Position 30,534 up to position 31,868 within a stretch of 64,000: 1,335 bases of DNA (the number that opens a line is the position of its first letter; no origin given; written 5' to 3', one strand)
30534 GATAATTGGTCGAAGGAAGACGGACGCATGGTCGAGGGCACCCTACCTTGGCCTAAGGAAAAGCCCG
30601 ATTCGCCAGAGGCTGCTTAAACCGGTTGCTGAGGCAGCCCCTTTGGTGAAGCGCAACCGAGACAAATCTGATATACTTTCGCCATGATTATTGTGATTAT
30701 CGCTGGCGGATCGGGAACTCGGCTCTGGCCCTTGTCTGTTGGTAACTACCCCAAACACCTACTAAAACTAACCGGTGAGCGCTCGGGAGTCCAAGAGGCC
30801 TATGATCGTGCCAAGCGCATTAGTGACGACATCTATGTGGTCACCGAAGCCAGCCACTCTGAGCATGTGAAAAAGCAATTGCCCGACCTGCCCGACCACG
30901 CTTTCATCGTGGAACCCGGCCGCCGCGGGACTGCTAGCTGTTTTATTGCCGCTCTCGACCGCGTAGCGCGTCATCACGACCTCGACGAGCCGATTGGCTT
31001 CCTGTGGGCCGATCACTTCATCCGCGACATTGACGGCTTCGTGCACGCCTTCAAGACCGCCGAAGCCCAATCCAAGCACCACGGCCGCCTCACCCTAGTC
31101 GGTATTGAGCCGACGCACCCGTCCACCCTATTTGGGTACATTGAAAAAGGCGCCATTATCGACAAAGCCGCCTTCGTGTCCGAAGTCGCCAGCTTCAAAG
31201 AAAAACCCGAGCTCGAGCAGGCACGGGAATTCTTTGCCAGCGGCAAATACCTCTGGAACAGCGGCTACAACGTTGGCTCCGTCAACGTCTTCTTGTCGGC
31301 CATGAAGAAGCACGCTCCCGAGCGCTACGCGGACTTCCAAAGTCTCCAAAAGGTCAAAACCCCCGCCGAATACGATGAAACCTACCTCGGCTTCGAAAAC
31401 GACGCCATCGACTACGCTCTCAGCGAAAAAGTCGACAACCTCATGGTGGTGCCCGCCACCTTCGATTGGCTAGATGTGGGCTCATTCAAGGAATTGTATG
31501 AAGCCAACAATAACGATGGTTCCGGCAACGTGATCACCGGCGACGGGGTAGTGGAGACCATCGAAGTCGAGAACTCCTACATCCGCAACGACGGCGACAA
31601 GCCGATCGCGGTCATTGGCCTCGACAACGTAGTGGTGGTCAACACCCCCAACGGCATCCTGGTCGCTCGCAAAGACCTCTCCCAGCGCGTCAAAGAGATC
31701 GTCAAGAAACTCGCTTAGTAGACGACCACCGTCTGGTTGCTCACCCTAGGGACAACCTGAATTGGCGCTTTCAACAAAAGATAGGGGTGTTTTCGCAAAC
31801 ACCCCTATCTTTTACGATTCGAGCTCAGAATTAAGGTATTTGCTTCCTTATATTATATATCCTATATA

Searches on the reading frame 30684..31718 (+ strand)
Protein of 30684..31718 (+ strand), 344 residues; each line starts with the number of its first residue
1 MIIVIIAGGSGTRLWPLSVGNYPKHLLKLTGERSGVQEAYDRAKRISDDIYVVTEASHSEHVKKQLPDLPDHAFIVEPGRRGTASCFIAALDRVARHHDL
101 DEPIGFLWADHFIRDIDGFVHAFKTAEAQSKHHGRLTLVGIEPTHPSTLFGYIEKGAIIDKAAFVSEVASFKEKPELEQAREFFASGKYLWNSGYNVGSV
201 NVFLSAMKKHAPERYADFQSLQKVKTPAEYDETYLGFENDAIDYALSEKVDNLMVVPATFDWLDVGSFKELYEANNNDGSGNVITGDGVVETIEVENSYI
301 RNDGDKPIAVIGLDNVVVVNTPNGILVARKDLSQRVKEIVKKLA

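Call 41: find_encoding_contigs(protein=window:30684-31718:+, flank=10000, max_places=1)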
Protein window:30684-31718:+ (344 aa): 8 contigs read that carry it; 1 place shown.
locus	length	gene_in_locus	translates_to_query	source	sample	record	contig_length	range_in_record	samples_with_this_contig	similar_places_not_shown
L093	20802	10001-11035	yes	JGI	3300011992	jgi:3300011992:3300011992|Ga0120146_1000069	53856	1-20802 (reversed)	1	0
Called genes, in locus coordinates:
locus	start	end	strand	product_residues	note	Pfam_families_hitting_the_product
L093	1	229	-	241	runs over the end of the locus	PF13641:Glyco_tranf_2_3, PF00535:Glycos_transf_2, PF10111:Glyco_tranf_2_2 (weak)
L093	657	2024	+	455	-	PF03721:UDPG_MGDP_dh_N, PF00984:UDPG_MGDP_dh, PF03720:UDPG_MGDP_dh_C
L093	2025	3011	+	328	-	PF01073:3Beta_HSD (weak), PF01370:Epimerase, PF04321:RmlD_sub_bind, PF07993:NAD_binding_4 (faint), PF16363:GDP_Man_Dehyd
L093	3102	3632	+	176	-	-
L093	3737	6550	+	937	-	PF16158:N_BRCA1_IG (faint)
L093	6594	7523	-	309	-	PF01757:Acyl_transf_3, PF04235:DUF418 (weak)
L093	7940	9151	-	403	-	PF01757:Acyl_transf_3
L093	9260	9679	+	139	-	-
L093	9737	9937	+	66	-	-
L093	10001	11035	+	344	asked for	PF00483:NTP_transferase, PF12804:NTP_transf_3 (weak), PF22640:ManC_GMP_beta-helix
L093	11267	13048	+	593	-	-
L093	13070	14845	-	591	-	PF13205:Big_5 (faint), PF13529:Peptidase_C39_2 (faint), PF17964:Big_10 (faint)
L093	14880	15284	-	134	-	PF04235:DUF418 (weak)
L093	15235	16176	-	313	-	-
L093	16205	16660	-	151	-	PF01050:MannoseP_isomer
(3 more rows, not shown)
